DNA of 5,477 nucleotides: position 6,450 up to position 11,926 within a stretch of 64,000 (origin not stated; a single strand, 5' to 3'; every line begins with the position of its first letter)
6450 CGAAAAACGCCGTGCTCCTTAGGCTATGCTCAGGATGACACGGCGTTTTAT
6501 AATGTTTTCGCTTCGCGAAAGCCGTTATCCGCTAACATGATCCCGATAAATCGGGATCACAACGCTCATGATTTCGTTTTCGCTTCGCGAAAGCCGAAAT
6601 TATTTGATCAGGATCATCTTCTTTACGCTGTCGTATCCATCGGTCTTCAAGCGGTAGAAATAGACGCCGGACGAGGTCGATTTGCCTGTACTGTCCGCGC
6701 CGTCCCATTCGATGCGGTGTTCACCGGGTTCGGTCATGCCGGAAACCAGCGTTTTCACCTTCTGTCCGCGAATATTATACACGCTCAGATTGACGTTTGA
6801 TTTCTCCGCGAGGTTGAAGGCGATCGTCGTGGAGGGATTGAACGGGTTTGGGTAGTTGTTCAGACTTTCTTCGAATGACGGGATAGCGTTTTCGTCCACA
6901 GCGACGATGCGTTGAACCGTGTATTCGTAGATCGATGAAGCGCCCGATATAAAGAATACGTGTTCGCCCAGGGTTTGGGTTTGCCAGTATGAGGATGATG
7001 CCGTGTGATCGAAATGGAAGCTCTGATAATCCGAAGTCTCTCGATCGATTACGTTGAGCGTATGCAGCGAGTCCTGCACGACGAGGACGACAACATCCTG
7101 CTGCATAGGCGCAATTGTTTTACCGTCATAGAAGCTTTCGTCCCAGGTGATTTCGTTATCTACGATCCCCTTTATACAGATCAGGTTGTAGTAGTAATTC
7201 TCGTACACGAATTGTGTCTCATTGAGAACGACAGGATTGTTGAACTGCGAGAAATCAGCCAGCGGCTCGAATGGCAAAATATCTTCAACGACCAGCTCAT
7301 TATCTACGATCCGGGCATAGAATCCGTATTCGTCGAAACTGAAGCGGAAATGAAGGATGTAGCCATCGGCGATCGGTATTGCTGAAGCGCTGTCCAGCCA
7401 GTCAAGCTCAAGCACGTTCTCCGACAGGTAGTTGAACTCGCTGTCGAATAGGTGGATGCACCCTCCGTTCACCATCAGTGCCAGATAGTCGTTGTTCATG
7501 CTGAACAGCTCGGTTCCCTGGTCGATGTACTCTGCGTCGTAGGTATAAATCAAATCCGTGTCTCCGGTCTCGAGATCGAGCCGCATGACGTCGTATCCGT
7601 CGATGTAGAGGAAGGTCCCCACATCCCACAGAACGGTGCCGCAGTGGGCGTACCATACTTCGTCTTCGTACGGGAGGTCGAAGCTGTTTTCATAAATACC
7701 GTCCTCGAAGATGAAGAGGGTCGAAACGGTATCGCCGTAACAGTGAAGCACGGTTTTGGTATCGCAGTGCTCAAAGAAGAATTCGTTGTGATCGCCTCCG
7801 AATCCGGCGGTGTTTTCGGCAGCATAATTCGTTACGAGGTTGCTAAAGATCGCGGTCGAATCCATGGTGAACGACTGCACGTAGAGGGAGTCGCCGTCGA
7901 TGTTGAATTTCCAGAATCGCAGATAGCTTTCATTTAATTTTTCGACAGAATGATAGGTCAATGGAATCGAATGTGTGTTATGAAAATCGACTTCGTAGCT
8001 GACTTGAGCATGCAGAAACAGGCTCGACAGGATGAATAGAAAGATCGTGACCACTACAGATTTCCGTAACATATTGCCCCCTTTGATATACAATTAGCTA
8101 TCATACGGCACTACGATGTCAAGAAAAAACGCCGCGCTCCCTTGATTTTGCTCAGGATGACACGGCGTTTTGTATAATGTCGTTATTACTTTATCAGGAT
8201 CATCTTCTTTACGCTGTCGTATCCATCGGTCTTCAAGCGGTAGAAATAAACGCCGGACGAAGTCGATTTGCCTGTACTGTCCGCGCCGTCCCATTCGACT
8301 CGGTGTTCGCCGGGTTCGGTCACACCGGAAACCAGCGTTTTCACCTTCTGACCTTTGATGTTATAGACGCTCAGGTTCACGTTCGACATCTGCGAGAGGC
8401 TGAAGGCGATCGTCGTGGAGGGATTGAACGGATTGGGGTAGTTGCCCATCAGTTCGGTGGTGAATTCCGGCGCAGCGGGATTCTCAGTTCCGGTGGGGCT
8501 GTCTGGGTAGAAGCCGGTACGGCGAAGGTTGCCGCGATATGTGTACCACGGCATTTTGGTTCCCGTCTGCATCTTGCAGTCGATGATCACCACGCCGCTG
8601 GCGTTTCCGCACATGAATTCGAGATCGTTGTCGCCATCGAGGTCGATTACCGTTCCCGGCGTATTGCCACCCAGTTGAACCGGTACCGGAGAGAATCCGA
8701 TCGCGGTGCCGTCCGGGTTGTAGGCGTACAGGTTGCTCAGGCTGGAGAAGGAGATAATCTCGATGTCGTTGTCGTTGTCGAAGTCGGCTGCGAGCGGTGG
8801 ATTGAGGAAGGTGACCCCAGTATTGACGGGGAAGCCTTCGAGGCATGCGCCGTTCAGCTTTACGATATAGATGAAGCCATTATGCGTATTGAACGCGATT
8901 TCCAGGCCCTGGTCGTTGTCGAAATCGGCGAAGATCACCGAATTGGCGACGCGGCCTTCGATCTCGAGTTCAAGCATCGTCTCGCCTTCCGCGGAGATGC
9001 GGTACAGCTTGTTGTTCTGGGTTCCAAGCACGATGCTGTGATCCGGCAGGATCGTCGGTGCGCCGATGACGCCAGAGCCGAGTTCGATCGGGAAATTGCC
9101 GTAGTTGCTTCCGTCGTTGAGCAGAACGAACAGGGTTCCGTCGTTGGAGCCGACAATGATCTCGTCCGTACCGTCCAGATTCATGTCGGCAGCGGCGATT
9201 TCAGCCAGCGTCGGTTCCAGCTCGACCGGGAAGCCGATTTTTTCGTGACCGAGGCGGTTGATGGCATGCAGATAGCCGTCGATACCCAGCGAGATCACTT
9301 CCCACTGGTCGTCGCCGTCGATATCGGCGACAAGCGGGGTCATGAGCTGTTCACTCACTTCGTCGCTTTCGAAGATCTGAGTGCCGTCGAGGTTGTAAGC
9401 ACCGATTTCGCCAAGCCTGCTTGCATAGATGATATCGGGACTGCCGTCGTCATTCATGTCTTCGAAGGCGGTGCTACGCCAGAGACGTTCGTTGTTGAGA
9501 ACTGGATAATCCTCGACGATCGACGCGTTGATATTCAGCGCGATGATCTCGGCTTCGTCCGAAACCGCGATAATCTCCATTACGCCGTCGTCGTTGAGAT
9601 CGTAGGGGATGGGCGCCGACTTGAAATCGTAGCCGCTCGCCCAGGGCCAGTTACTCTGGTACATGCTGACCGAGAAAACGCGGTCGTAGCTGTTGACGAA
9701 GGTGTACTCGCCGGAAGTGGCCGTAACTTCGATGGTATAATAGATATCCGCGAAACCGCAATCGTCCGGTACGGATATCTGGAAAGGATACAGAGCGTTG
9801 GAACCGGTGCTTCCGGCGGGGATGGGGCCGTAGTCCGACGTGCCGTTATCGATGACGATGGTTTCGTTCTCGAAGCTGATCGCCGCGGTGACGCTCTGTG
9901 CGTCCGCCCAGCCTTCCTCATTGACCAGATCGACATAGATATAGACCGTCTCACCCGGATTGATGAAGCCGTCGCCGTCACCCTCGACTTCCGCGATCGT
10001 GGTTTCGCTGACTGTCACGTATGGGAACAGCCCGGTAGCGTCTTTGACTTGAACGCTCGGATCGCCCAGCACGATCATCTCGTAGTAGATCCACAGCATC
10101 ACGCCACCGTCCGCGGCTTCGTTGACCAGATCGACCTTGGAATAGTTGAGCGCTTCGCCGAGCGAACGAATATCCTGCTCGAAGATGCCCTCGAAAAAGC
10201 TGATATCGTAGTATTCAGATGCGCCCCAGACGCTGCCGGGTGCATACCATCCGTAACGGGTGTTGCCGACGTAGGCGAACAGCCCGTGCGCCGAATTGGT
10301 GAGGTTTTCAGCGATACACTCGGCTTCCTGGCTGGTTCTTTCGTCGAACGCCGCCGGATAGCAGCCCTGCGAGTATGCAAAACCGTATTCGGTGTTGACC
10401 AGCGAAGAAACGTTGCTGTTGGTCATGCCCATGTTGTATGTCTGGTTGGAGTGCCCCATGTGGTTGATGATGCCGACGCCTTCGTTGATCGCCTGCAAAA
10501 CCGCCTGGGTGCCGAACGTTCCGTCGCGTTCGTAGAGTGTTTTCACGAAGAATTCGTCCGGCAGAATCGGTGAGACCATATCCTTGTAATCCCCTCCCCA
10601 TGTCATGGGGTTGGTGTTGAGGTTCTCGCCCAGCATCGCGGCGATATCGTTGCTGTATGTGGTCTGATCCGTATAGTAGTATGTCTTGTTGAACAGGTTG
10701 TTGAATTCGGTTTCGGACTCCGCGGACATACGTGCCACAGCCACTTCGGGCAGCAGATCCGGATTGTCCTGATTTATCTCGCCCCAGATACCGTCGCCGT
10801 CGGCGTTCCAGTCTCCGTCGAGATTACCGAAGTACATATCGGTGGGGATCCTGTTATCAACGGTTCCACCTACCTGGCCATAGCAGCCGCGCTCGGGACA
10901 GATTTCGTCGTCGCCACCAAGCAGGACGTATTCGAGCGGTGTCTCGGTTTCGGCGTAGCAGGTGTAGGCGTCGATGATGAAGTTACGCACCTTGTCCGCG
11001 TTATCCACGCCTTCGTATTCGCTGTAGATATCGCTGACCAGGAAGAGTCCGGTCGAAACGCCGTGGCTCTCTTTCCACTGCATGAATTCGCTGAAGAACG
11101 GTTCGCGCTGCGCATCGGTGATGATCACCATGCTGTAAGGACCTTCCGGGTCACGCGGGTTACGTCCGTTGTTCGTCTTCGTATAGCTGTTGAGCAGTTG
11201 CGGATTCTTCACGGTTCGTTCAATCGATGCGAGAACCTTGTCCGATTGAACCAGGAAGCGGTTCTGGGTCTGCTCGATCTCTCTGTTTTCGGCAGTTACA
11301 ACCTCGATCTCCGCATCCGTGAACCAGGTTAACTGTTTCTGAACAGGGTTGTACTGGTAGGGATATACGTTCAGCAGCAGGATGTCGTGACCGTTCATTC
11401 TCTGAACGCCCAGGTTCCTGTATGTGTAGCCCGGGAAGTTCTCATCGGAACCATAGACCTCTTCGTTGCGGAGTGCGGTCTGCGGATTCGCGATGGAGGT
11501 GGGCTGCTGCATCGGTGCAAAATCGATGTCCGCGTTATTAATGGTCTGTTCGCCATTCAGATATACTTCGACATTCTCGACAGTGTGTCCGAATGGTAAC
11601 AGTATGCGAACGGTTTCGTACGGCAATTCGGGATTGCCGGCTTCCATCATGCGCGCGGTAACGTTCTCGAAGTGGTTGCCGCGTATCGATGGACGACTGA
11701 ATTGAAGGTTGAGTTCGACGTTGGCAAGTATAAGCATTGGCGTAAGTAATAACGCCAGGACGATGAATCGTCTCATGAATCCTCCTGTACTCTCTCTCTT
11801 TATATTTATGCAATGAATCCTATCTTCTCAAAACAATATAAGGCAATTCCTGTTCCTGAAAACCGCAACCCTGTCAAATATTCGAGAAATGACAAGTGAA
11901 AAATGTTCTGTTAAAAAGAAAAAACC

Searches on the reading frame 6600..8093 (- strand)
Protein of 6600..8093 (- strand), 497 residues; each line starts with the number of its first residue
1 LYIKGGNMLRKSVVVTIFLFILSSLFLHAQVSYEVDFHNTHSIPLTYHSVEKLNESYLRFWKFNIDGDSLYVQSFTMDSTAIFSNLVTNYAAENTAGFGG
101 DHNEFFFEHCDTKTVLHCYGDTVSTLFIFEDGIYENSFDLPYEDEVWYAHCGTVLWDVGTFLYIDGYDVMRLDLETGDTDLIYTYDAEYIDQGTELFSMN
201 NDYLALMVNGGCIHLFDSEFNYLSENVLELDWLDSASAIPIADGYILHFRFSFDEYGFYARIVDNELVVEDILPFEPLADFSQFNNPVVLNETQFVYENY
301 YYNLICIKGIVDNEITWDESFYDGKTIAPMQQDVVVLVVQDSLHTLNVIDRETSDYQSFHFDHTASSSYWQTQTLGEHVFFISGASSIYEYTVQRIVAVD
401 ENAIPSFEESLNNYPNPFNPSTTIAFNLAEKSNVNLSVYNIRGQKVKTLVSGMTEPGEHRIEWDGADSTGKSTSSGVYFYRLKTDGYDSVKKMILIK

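Call 23: search_protein_families(library=pfam, max_evalue=0.001, proteins=[window:6600-8093:-])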
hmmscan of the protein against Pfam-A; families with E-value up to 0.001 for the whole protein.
window:6600-8093:- (497 aa): 3 families
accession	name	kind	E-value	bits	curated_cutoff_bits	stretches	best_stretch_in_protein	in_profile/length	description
PF13860.13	FlgD_ig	-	1.3e-09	38.3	27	1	422-483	12-74/79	FlgD Ig-like domain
PF18962.6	Por_Secre_tail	-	5e-09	36.8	27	1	414-494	2-74/75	Secretion system C-terminal sorting domain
PF13585.12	CHU_C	-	0.00013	22.4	27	1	428-486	23-75/86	CHU_C Type IX secretion signal domain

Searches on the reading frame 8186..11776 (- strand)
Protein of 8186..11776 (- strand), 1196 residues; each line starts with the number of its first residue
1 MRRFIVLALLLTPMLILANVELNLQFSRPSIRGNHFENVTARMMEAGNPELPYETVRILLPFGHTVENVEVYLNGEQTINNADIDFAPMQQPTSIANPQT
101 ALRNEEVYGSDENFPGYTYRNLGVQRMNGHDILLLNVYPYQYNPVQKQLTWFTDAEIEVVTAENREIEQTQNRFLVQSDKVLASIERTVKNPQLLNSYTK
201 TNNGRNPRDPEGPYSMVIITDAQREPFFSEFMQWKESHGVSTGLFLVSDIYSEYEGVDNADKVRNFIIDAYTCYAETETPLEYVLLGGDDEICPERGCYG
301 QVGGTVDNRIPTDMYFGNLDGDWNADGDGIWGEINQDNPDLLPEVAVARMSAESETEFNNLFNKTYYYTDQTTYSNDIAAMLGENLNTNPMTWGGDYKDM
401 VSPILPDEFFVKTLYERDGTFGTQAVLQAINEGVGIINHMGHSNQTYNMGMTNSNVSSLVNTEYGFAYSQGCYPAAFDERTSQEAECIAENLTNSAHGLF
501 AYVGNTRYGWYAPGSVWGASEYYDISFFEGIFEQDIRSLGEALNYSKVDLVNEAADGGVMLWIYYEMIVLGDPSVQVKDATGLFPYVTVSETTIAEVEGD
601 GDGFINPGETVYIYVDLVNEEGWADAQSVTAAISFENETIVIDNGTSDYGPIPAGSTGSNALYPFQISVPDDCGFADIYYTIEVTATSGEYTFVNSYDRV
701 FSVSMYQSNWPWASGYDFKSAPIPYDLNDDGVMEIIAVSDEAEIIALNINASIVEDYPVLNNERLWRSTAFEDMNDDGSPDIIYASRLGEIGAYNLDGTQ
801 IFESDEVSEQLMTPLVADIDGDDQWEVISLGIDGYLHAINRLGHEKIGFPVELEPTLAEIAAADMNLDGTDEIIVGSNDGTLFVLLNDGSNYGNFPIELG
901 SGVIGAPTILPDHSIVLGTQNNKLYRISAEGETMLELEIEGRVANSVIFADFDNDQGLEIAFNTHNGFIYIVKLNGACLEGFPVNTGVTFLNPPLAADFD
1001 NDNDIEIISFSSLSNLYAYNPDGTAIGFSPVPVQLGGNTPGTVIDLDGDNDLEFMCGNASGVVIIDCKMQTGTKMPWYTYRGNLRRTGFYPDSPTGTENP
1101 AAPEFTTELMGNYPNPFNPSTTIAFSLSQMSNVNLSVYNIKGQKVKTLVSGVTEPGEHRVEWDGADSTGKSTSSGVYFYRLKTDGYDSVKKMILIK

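Call 23: search_protein_families(library=pfam, max_evalue=0.001, proteins=[window:8186-11776:-])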
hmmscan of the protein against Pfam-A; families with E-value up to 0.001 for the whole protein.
window:8186-11776:- (1196 aa): 8 families
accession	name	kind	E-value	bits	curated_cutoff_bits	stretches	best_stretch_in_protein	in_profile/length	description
PF01364.23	Peptidase_C25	-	1.7e-62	212.3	23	1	216-576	1-373/374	Peptidase family C25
PF13517.12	FG-GAP_3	-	2.1e-13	51.1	26.9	1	998-1055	1-60/61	FG-GAP-like repeat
PF13860.13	FlgD_ig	-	5.8e-10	39.5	27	1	1128-1182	20-74/79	FlgD Ig-like domain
PF13570.13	Beta-prop_ACSF4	-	9.2e-09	35.6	133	1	870-1023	145-291/329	Beta-alanine-activating enzyme, beta-propeller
PF08126.16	Propeptide_C25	-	1.1e-08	34.9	22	1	43-172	54-184/205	Propeptide_C25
PF18962.6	Por_Secre_tail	-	6.8e-08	33.1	27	1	1113-1193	2-74/75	Secretion system C-terminal sorting domain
PF25292.1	Beta-prop_CGLA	-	1.4e-07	31.7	26.8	1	859-936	33-111/316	Lambda-carrageenase beta-propeller domain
PF13585.12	CHU_C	-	6.6e-05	23.4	27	1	1127-1185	23-75/86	CHU_C Type IX secretion signal domain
